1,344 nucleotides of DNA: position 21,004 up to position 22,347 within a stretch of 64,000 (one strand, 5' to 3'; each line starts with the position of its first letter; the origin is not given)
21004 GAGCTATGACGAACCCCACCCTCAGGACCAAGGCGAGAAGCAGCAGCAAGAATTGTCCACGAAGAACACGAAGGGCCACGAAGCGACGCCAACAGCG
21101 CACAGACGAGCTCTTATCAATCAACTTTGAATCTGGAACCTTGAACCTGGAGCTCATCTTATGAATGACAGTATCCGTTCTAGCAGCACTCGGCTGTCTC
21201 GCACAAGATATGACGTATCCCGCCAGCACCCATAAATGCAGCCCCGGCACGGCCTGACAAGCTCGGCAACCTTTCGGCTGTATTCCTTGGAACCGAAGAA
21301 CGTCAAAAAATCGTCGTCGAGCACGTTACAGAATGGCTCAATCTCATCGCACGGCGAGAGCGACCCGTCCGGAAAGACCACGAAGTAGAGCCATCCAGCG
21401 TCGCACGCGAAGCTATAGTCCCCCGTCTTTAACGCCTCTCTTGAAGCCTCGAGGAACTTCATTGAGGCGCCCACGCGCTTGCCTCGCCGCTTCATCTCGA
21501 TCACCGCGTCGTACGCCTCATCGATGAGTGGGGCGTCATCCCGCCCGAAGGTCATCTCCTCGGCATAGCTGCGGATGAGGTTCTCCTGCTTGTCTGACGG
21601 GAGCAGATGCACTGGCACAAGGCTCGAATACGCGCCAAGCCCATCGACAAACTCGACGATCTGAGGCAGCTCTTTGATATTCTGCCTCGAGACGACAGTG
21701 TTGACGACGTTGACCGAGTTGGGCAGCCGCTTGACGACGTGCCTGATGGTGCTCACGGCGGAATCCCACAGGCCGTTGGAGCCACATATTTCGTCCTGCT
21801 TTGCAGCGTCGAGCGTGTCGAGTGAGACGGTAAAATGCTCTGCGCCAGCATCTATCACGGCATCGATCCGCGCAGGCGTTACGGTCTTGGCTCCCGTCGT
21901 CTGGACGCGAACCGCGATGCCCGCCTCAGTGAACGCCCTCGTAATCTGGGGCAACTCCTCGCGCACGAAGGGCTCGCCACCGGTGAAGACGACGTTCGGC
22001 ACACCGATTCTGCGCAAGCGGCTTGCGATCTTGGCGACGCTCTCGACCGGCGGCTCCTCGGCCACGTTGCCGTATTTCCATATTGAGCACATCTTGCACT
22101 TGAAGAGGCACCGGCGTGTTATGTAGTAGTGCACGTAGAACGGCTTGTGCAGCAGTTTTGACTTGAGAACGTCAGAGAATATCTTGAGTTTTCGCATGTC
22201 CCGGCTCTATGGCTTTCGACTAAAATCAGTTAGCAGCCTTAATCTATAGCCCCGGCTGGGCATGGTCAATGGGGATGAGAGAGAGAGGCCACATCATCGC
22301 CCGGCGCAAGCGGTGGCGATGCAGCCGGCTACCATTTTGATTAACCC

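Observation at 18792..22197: Translationally coupled operon: radical SAM/SPASM, GT-C membrane glycosyltransferase and Zn-ribbon SAM methyltransferase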

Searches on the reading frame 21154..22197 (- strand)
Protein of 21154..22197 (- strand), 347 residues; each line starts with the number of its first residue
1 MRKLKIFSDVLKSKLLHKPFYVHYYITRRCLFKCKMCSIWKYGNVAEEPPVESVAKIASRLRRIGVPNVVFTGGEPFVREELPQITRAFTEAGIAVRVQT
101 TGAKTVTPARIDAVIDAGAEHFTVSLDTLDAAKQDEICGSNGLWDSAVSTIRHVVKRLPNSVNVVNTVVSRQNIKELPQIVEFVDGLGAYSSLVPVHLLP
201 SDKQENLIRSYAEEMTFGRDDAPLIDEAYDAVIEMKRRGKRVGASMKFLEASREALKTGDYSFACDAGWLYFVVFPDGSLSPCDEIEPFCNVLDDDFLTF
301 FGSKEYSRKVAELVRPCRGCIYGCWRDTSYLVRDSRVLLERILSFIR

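Call 4: search_protein_families(library=pfam, proteins=[window:21154-22197:-], max_evalue=0.01)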
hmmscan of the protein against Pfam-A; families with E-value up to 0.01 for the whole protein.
window:21154-22197:- (347 aa): 3 families
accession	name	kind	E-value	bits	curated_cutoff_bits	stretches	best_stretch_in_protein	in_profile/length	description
PF04055.27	Radical_SAM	-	2e-22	80.6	29.5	1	24-184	1-166/166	Radical SAM superfamily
PF13186.11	SPASM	-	0.0007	20.3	21.5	1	265-320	1-66/67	Iron-sulfur cluster-binding domain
PF13353.11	Fer4_12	-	0.0067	17.2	22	0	28-82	13-70/137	4Fe-4S single cluster domain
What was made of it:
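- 21154..22197 (-): Radical SAM enzyme, 347 aa (NCBI HUT03978.1). It has CX3CX2C at C30/C34/C37 and a twitch/SPASM-like C-terminal domain with five invariant Cys (265, 283, 317, 320, 324). Pfam Radical_SAM 80.6 bits; SPASM 20.3 bits, below the cut-off (call 4).
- On Radical SAM superfamily: PF04055 scores 80.6 bits against a 29.5 cut-off (call 4).
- On SPASM-domain rSAM (two auxiliary clusters): PF13186 scores 20.3 bits, below the 21.5 cut-off (call 4).
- Checked: 'SPASM': the Pfam SPASM score is 20.3 bits, below the 21.5 cut-off (call 4).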

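Call 5: search_protein_families(library=ncbifam, proteins=[window:21154-22197:-], max_evalue=0.01)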
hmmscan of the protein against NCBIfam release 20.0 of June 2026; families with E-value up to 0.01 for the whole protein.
window:21154-22197:- (347 aa): 50 families (the best 25 are shown)
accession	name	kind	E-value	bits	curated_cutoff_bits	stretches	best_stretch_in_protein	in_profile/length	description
TIGR04053.2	TIGR04053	equivalog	2.8e-24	86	395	1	17-190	5-179/366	TIGR04053 family radical SAM/SPASM domain-containing protein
TIGR02109.1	PQQ_syn_pqqE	equivalog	1.1e-22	80.5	381.35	1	17-191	4-176/358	pyrroloquinoline quinone biosynthesis protein PqqE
TIGR04055.1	rSAM_NirJ2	equivalog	2.7e-19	69.9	500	1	23-298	3-270/326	putative heme d1 biosynthesis radical SAM protein NirJ2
TIGR03913.1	rad_SAM_trio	equivalog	5.7e-19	67.8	591.75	1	18-190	17-185/477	GDL motif peptide-associated radical SAM/SPASM maturase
TIGR02666.1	moaA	equivalog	9.7e-19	67.5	284.05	1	26-185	16-181/336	GTP 3',8-cyclase MoaA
TIGR04545.1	rSAM_ahbD_hemeb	equivalog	1.2e-18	67.7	500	1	23-207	3-184/339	heme b synthase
TIGR04251.1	SCM_rSAM_ScmF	equivalog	1.6e-18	67.2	400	1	22-209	6-193/353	SynChlorMet cassette radical SAM/SPASM protein ScmF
TIGR02668.1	moaA_archaeal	equivalog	2.8e-18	65.9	325.25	1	24-215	14-203/303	GTP 3',8-cyclase MoaA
TIGR04133.1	rSAM_w_lipo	hypoth_equivalog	6.9e-18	64.7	425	1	4-302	7-301/350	TIGR04133 family radical SAM/SPASM protein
TIGR04051.1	rSAM_NirJ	equivalog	8.9e-18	64.4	515.45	1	22-185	4-164/354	heme d1 biosynthesis radical SAM protein NirJ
TIGR04317.1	W_rSAM_matur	equivalog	2e-17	63.4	380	1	25-205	9-191/349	tungsten cofactor oxidoreductase radical SAM maturase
TIGR04347.1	pseudo_SAM_Halo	equivalog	4.3e-17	62.4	525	1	22-207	40-221/390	TIGR04347 family pseudo-SAM/SPASM protein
NF001199.0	PRK00164.2-1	equivalog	8.5e-17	61.3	231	1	26-212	18-203/308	GTP 3',8-cyclase MoaA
TIGR04103.1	rSAM_nif11_3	equivalog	1.5e-16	60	725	1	21-191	6-172/412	nif11-class peptide radical SAM maturase 3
NF045702.1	rSAM_GDGT_ether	equivalog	6.3e-16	58.1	450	1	25-183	91-252/486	tetraether lipid synthase Tes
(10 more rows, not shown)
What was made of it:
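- Closest known: BlsE. Different: The NCBIfam BlsE model scores 51.5 bits against a cut-off of 400 (call 5).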

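Call 9: find_homologous_proteins(query=window:21154-22197:-, max_evalue=0.00001)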
Query window:21154-22197:- (347 aa): 56 proteins with E <= 0.00001 among 3820 candidates.
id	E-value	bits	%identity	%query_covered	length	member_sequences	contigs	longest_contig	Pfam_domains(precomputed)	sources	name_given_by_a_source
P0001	1.0e-213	727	91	100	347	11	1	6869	PF04055.28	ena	-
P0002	3.1e-195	666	81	100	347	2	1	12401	PF04055.28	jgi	-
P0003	2.8e-192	656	81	100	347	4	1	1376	PF04055.28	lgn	-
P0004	3.5e-191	653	81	100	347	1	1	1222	PF04055.28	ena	-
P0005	3.2e-176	604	74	100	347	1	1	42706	PF04055.28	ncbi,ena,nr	ncbi:radical SAM protein [bacterium]|nr:radical SAM protein [bacterium]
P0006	9.0e-176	602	73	100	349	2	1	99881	PF04055.28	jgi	-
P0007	2.9e-175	600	79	94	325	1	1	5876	PF04055.28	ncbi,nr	ncbi:MAG: radical SAM protein, partial [Candidatus Coatesbacteria bacterium]|nr:radical SAM protein 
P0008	4.6e-117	409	52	99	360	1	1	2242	PF04055.28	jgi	-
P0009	4.8e-114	399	76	65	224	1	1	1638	-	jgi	-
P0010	9.2e-113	395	50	99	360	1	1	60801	PF04055.28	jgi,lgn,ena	-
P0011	1.4e-109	384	51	99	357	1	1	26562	PF04055.28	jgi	jgi:MoaA/NifB/PqqE/SkfB family radical SAM enzyme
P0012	9.3e-94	332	45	98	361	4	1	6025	PF04055.28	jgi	jgi:organic radical activating enzyme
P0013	5.9e-93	330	45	99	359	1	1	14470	PF04055.28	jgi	jgi:MoaA/NifB/PqqE/SkfB family radical SAM enzyme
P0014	3.8e-89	317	46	97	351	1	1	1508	PF04055.28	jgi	jgi:MoaA/NifB/PqqE/SkfB family radical SAM enzyme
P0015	7.1e-87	310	40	100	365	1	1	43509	PF04055.28,PF13353.12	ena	-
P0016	6.8e-86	307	41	100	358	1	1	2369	PF04055.28,PF13353.12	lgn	-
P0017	7.1e-84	300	45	90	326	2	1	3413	PF04055.28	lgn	-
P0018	6.8e-78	280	44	85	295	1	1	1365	PF04055.28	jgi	jgi:MoaA/NifB/PqqE/SkfB family radical SAM enzyme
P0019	1.0e-72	263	40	93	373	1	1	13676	PF04055.28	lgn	-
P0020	3.1e-71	258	39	95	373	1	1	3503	PF04055.28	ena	-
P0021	1.1e-66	243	39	93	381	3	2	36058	PF04055.28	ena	-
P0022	2.4e-59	219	36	94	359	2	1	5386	PF04055.28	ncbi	-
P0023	3.4e-56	209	34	94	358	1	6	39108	PF04055.28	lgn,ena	-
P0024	5.8e-54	202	33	96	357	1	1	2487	PF13186.12,PF04055.28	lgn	-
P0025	1.7e-53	200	34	97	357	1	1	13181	PF04055.28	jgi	jgi:MoaA/NifB/PqqE/SkfB family radical SAM enzyme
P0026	8.0e-46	175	31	99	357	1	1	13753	PF04055.28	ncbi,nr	ncbi:MAG: radical SAM protein [Candidatus Omnitrophica bacterium]|nr:radical SAM protein [Candidatus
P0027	6.5e-20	90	25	93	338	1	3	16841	PF04055.28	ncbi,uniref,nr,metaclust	ncbi:MAG: molybdenum cofactor biosynthesis protein A [Candidatus Methanofastidiosum methylothiophilu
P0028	4.7e-16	77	30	52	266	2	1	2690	PF04055.28,PF13353.12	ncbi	-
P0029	5.7e-14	70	29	50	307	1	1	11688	PF04055.28,PF13353.12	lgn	-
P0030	1.7e-10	59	26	89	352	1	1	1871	PF13186.12,PF04055.28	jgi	jgi:radical SAM protein with 4Fe4S-binding SPASM domain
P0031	2.2e-10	58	29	48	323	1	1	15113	PF04055.28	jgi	-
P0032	3.5e-10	58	28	46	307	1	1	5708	PF04055.28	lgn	-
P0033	4.1e-10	57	29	45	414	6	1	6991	PF04055.28,PF05402.19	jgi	-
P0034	1.4e-9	56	27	87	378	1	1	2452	PF13186.12,PF04055.28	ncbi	-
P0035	6.5e-9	53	28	52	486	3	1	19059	PF04055.28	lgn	-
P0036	2.3e-8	52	32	27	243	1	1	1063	PF04055.28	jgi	-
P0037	2.6e-8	51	25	82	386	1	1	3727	PF13186.12,PF04055.28,PF13353.12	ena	-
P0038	2.8e-8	51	29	51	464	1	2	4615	PF04055.28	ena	-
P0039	4.4e-8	51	25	79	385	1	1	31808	PF04055.28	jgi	jgi:MoaA/NifB/PqqE/SkfB family radical SAM enzyme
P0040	5.1e-8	50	23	90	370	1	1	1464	PF13186.12,PF04055.28,PF13353.12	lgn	-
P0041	5.5e-8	50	32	27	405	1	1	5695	PF04055.28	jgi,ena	-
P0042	6.4e-8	50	28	48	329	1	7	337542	PF04055.28,PF13353.12,PF06463.19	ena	-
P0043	8.6e-8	50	24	76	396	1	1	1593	PF13186.12,PF04055.28,PF13353.12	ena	-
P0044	9.4e-8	50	27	54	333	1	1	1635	PF04055.28,PF13353.12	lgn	-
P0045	1.1e-7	49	29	71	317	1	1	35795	PF04055.28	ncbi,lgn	-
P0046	1.3e-7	49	29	46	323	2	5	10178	PF04055.28,PF13353.12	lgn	-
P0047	1.3e-7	49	27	80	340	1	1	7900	PF04055.28,PF11946.14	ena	-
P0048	3.9e-7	48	28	53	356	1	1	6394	PF04055.28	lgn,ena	-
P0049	8.0e-7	47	33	37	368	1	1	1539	PF04055.28,PF13353.12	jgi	jgi:radical SAM protein with 4Fe4S-binding SPASM domain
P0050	1.0e-6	46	22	88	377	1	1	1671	PF13186.12,PF04055.28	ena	-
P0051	1.4e-6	46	24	84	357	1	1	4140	PF13186.12,PF04055.28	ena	-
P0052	1.8e-6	45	27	47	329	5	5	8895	PF04055.28,PF13353.12,PF06463.19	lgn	-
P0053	2.4e-6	45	28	47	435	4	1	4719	PF13186.12,PF04055.28,PF13353.12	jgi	-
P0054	2.7e-6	45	26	50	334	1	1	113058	PF04055.28,PF06463.19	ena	-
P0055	4.6e-6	44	30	52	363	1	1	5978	PF04055.28,PF13353.12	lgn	-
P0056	7.3e-6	43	29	39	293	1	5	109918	PF04055.28,PF06463.19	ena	-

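Call 10: find_encoding_contigs(protein=P0005, flank=7000, max_places=1)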
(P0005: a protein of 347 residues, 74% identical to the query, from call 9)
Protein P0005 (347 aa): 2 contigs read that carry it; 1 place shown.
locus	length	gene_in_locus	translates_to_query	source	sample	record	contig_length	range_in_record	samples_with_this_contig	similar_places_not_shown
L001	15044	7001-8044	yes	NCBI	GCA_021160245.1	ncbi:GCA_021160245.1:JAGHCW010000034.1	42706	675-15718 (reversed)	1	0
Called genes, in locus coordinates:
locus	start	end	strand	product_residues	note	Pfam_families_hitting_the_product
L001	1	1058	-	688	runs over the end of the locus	PF13428:TPR_14 (faint), PF13432:TPR_16 (faint), PF14559:TPR_19 (faint), PF07719:TPR_2 (faint), PF13174:TPR_6 (faint), PF13458:Peripla_BP_6, PF01094:ANF_receptor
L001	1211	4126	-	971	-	PF09586:YfhO, PF00515:TPR_1 (faint), PF09586:YfhO, PF07719:TPR_2 (weak)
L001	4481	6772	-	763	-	PF00989:PAS (weak), PF08448:PAS_4 (faint), PF13188:PAS_8 (faint), PF08447:PAS_3 (weak), PF13426:PAS_9, PF00512:HisKA (weak), PF02518:HATPase_c, PF00072:Response_reg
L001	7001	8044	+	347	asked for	PF04055:Radical_SAM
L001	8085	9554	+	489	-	PF02366:PMT, PF13231:PMT_2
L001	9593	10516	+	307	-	PF02353:CMAS (weak), PF13489:Methyltransf_23, PF07021:MetW (weak), PF13847:Methyltransf_31, PF08241:Methyltransf_11, PF08242:Methyltransf_12, PF13649:Methyltransf_25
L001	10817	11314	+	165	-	-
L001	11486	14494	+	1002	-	-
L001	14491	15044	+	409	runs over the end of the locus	PF07602:DUF1565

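Call 11: find_encoding_contigs(protein=P0010, flank=7000, max_places=1)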
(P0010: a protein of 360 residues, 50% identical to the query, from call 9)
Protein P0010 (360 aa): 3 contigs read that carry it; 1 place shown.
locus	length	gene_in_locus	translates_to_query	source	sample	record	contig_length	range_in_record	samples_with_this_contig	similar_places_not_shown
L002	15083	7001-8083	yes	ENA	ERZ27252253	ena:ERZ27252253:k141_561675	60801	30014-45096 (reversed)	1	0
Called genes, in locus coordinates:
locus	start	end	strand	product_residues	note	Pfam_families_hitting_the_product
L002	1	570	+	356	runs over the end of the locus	PF05343:Peptidase_M42, PF01546:Peptidase_M20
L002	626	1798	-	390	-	PF02515:CoA_transf_3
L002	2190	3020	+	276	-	PF00809:Pterin_bind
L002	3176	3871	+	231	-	PF02457:DAC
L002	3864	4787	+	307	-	PF07949:YbbR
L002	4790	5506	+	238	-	PF03740:PdxJ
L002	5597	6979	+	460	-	PF01225:Mur_ligase, PF08245:Mur_ligase_M, PF02875:Mur_ligase_C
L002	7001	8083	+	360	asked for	PF04055:Radical_SAM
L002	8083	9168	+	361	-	PF00437:T2SSE, PF13555:AAA_29 (weak)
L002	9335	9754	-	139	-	PF02472:ExbD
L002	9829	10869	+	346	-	PF01075:Glyco_transf_9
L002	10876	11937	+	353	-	PF13472:Lipase_GDSL_2 (weak)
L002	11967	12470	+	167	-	PF13384:HTH_23 (weak), PF13518:HTH_28, PF13551:HTH_29 (weak), PF13565:HTH_32, PF13592:HTH_33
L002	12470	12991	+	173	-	PF13358:DDE_3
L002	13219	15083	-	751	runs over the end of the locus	-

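Call 12: find_encoding_contigs(protein=P0015, flank=7000, max_places=1)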
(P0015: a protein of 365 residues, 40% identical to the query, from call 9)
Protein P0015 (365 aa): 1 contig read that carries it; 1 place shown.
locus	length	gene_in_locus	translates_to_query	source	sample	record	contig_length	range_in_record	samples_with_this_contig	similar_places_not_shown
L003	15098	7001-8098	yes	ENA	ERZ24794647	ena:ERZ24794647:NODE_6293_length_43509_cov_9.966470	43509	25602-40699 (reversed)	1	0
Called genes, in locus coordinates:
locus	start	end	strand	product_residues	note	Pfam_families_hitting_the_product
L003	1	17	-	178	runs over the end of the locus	PF04919:DUF655, PF14579:HHH_6 (faint)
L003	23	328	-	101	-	-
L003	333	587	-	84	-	PF01157:Ribosomal_L21e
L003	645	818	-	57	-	-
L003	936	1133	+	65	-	PF01194:RNA_pol_N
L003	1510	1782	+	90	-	-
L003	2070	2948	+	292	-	PF02355:SecD_SecF_C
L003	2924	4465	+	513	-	PF17820:PDZ_6, PF02355:SecD_SecF_C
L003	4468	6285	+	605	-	PF13231:PMT_2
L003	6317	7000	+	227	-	PF00535:Glycos_transf_2, PF10111:Glyco_tranf_2_2 (weak), PF13641:Glyco_tranf_2_3 (weak)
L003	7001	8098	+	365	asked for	PF13353:Fer4_12 (faint), PF04055:Radical_SAM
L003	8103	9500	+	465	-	PF02310:B12-binding, PF04055:Radical_SAM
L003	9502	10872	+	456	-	PF02310:B12-binding, PF04055:Radical_SAM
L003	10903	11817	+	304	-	-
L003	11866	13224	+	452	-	PF01266:DAO (weak), PF01593:Amino_oxidase, PF01946:Thi4 (faint), PF03486:HI0933_like (faint), PF12831:FAD_oxidored (faint), PF13450:NAD_binding_8, PF03275:GLF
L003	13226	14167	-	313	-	PF01370:Epimerase, PF04321:RmlD_sub_bind (weak), PF16363:GDP_Man_Dehyd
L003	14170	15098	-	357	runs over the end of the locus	PF01370:Epimerase, PF02719:Polysacc_synt_2 (weak), PF04321:RmlD_sub_bind, PF16363:GDP_Man_Dehyd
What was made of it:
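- An archaeal locus has PMT_2 - AglJ-like GT2 - rSAM (call 12).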

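Call 13: find_encoding_contigs(protein=P0006, flank=7000, max_places=1)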
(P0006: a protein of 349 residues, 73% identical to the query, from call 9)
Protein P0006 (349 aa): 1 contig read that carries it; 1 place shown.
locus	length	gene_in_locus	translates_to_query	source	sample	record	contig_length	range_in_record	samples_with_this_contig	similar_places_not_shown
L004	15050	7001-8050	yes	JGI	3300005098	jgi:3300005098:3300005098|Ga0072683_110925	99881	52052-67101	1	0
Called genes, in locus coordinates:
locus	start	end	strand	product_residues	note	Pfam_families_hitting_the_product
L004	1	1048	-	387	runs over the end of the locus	PF00155:Aminotran_1_2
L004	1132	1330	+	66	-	-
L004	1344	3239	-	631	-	-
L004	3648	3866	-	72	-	PF04977:DivIC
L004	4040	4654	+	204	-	-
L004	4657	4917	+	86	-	-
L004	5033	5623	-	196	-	PF04893:Yip1 (weak)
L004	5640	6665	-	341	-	PF25145:NfeD1b_N, PF01343:Peptidase_S49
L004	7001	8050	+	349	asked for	PF04055:Radical_SAM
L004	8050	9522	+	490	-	PF13231:PMT_2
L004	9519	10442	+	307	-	PF13489:Methyltransf_23, PF07021:MetW (weak), PF13847:Methyltransf_31, PF08241:Methyltransf_11, PF08242:Methyltransf_12, PF13649:Methyltransf_25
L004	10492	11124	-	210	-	-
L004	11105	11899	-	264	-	PF04055:Radical_SAM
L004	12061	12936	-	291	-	PF00809:Pterin_bind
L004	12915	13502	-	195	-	-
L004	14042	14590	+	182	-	PF02381:MraZ (weak)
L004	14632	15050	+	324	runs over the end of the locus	PF01795:Methyltransf_5, PF13649:Methyltransf_25 (weak)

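Call 14: find_encoding_contigs(protein=P0011, flank=7000, max_places=1)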
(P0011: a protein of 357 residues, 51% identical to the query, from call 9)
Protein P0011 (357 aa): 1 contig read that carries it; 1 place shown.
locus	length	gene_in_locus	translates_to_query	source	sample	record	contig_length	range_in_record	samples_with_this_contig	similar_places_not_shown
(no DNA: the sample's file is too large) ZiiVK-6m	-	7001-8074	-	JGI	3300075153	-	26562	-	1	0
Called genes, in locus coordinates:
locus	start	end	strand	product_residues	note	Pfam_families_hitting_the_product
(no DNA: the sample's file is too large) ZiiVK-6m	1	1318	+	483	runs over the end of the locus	-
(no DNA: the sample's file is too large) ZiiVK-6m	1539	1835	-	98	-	PF02416:TatA_B_E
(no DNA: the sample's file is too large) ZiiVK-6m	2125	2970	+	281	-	PF00809:Pterin_bind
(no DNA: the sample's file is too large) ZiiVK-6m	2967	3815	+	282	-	PF19293:CdaA_N (weak), PF02457:DAC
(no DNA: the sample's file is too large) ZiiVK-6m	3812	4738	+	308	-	PF07949:YbbR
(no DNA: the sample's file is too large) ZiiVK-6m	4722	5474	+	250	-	PF03740:PdxJ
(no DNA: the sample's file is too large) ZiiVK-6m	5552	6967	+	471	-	PF01225:Mur_ligase, PF08245:Mur_ligase_M, PF02875:Mur_ligase_C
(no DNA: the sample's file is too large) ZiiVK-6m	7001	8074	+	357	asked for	PF04055:Radical_SAM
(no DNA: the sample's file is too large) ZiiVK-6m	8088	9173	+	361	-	PF00437:T2SSE, PF13476:AAA_23 (weak)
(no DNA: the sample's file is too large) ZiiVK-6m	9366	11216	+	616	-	PF00515:TPR_1 (faint), PF01535:PPR (faint), PF07719:TPR_2 (faint), PF12895:ANAPC3 (faint), PF13174:TPR_6 (faint), PF13176:TPR_7 (faint), PF13181:TPR_8 (faint), PF21545:T7SS_EccA1_N (weak), +11 more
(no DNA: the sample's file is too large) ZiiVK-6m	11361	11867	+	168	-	PF04519:Bactofilin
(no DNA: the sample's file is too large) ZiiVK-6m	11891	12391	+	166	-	-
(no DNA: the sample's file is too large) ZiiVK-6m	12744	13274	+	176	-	PF00404:Dockerin_1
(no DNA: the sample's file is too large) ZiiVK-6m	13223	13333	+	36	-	-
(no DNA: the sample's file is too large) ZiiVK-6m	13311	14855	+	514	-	PF02706:Wzz (weak), PF13807:GNVR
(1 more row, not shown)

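Call 15: find_encoding_contigs(protein=P0021, flank=7000, max_places=1)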
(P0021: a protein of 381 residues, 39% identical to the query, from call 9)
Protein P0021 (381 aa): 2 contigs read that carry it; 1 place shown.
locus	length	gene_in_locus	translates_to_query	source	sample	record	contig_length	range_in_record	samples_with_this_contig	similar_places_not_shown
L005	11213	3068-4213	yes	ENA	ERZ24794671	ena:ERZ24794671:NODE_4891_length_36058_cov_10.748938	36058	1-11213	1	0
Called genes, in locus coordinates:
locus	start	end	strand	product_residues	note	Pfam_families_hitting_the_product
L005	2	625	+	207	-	?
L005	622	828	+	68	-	-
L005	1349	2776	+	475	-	PF02310:B12-binding, PF04055:Radical_SAM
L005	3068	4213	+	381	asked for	PF04055:Radical_SAM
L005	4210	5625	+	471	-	PF02310:B12-binding, PF04055:Radical_SAM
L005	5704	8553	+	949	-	PF07690:MFS_1 (weak), PF01564:Spermine_synth, PF13428:TPR_14 (faint), PF07719:TPR_2 (faint), PF13432:TPR_16 (faint)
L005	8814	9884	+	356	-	PF01136:Peptidase_U32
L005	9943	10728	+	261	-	-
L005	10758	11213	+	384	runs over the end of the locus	PF00389:2-Hacid_dh, PF02826:2-Hacid_dh_C, PF11890:DUF3410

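Call 16: find_encoding_contigs(protein=P0023, flank=7000, max_places=1)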
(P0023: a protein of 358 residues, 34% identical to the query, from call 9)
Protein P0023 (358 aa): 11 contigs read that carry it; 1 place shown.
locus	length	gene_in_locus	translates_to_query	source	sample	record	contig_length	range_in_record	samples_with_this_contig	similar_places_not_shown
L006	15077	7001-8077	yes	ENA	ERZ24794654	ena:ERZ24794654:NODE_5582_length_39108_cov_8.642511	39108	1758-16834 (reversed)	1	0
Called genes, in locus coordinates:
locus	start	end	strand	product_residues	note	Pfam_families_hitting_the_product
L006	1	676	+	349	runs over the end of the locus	PF00195:Chal_sti_synt_N, PF08392:FAE1_CUT1_RppA, PF02797:Chal_sti_synt_C, PF08541:ACP_syn_III_C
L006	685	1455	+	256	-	PF00378:ECH_1, PF16113:ECH_2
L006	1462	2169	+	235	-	-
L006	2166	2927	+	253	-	PF24167:DUF7411 (faint)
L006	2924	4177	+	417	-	PF01041:DegT_DnrJ_EryC1, PF01212:Beta_elim_lyase (weak), PF00155:Aminotran_1_2 (faint), PF01041:DegT_DnrJ_EryC1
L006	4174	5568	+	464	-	PF02310:B12-binding, PF04055:Radical_SAM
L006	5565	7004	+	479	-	PF02310:B12-binding, PF04055:Radical_SAM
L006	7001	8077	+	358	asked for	PF04055:Radical_SAM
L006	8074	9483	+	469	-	PF02310:B12-binding, PF04055:Radical_SAM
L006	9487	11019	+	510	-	PF02310:B12-binding, PF04055:Radical_SAM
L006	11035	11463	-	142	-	PF04138:GtrA_DPMS_TM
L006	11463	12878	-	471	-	PF01266:DAO (faint), PF01494:FAD_binding_3 (weak), PF01593:Amino_oxidase, PF01946:Thi4 (weak), PF13450:NAD_binding_8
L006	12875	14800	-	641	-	-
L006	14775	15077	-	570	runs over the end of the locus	PF09586:YfhO (weak)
